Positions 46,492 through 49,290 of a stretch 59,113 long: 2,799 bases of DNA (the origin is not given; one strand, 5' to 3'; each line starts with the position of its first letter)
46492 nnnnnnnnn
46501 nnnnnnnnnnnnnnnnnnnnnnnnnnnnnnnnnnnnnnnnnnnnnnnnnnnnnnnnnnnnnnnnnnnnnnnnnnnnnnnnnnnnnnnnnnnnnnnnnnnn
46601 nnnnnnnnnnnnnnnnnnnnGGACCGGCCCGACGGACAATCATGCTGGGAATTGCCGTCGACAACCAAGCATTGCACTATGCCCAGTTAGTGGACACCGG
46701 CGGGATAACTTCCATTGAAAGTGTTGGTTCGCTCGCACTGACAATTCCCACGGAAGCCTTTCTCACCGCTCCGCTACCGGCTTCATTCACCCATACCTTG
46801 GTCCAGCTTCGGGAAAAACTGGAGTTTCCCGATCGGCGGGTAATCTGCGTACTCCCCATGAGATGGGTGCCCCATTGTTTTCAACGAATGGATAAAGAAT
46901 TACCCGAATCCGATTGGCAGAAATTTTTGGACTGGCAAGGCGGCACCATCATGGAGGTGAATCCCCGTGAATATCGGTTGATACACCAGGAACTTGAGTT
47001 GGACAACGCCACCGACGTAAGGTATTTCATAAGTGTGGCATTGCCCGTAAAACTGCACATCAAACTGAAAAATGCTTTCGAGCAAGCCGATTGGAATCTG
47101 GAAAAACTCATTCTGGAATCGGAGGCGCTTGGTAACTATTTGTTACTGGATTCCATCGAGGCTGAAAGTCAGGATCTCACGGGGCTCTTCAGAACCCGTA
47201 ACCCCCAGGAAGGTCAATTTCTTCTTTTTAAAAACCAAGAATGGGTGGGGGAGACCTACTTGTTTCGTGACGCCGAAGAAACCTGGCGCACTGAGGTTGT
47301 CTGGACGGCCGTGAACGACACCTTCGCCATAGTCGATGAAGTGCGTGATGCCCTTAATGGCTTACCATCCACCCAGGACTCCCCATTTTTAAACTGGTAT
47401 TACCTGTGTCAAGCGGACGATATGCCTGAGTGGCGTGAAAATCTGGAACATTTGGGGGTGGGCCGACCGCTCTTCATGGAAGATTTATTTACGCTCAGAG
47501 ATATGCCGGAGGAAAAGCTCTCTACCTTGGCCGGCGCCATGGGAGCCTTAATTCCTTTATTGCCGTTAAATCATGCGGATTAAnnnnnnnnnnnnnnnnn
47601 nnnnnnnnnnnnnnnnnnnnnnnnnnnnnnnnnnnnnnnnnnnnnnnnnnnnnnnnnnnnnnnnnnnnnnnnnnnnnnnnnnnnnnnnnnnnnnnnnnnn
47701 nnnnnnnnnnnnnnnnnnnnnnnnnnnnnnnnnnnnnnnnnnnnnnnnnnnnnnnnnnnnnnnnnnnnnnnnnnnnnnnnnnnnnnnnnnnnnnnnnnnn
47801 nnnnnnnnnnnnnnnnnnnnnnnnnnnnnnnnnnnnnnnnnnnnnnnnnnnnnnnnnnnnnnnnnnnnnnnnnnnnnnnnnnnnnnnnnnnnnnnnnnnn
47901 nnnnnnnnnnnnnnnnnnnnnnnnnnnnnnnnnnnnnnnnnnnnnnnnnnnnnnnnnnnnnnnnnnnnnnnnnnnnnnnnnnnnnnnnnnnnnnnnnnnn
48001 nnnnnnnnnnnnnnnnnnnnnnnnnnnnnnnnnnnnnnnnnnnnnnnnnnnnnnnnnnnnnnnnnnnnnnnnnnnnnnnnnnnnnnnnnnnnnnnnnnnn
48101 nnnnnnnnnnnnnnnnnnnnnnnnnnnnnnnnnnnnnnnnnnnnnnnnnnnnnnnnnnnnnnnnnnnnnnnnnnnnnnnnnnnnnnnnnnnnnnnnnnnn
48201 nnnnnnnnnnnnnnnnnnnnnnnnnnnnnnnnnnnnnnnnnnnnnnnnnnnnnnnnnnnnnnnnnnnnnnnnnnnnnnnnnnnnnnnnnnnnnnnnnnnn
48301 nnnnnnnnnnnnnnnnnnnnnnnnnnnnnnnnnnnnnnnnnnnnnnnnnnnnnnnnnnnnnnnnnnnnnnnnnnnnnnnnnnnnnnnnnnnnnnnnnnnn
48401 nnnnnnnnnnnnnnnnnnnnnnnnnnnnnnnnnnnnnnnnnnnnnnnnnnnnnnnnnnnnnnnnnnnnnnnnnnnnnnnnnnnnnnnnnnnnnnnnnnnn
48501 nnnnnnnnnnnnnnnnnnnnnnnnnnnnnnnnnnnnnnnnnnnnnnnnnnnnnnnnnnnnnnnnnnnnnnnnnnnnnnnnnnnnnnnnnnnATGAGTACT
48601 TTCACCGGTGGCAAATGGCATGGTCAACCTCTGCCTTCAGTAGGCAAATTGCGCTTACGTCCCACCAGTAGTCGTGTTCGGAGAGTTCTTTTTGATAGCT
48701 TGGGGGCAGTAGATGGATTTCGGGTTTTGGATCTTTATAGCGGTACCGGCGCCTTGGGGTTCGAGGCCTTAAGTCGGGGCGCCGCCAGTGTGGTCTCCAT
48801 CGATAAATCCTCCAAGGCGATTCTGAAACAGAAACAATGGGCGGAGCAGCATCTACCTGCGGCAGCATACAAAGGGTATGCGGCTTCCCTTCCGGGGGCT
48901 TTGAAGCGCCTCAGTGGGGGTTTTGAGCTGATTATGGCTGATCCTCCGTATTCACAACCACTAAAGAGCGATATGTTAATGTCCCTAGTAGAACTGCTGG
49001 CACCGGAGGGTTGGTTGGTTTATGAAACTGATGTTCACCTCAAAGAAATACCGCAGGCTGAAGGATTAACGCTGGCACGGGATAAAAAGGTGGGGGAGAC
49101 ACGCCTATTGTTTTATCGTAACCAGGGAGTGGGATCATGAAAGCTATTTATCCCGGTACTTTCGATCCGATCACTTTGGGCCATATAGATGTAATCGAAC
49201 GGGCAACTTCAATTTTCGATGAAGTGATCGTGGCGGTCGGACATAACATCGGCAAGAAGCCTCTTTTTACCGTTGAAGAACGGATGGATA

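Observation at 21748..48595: Exported proteins are saturated with D-[S/T] sequons: signature of a Bacteroidota-like general O-glycosylation system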

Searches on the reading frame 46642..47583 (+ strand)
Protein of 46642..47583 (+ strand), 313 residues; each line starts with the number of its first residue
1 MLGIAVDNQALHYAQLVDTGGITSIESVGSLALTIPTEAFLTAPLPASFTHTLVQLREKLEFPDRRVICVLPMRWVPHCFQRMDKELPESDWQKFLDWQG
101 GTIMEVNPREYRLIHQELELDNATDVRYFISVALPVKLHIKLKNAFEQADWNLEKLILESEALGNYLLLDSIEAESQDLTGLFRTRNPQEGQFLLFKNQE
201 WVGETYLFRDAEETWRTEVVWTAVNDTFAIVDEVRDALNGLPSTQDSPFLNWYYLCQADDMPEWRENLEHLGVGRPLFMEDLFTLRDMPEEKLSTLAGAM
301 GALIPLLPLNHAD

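Call 4: search_protein_families(library=pfam, proteins=[window:46642-47583:+], max_evalue=0.01)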
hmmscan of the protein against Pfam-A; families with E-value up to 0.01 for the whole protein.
window:46642-47583:+ (313 aa): 0 families

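Call 91: search_protein_families(library=pfam, proteins=[window:46642-47583:+], max_evalue=5)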
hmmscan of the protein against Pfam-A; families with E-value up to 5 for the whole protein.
window:46642-47583:+ (313 aa): 0 families

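Call 92: search_protein_families(library=ncbifam, proteins=[window:46642-47583:+], max_evalue=0.1)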
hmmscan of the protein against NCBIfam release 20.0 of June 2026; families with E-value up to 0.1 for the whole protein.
window:46642-47583:+ (313 aa): 0 families

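Call 93: search_solved_structures(query=window:46642-47583:+, max_evalue=10)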
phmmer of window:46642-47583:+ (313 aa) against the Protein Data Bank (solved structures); distinct sequences matched with E-value up to 10: 1.
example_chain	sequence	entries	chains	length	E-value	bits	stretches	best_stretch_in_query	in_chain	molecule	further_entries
6ueb_A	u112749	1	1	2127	0.63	12.5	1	106-266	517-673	Large structural protein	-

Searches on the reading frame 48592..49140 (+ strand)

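Call 31: search_protein_families(library=pfam, proteins=[window:48592-49140:+], max_evalue=0.0001)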
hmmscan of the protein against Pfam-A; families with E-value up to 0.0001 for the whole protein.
window:48592-49140:+ (182 aa): 3 families
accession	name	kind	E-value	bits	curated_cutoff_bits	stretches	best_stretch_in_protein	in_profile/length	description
PF03602.21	Cons_hypoth95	-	1.7e-33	116.2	24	1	5-175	4-181/182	Conserved hypothetical protein 95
PF13847.12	Methyltransf_31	-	7.6e-08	32.6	27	1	41-154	3-119/145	Methyltransferase domain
PF05175.20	MTS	-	4.5e-05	23.6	23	1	32-130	22-124/170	Methyltransferase small domain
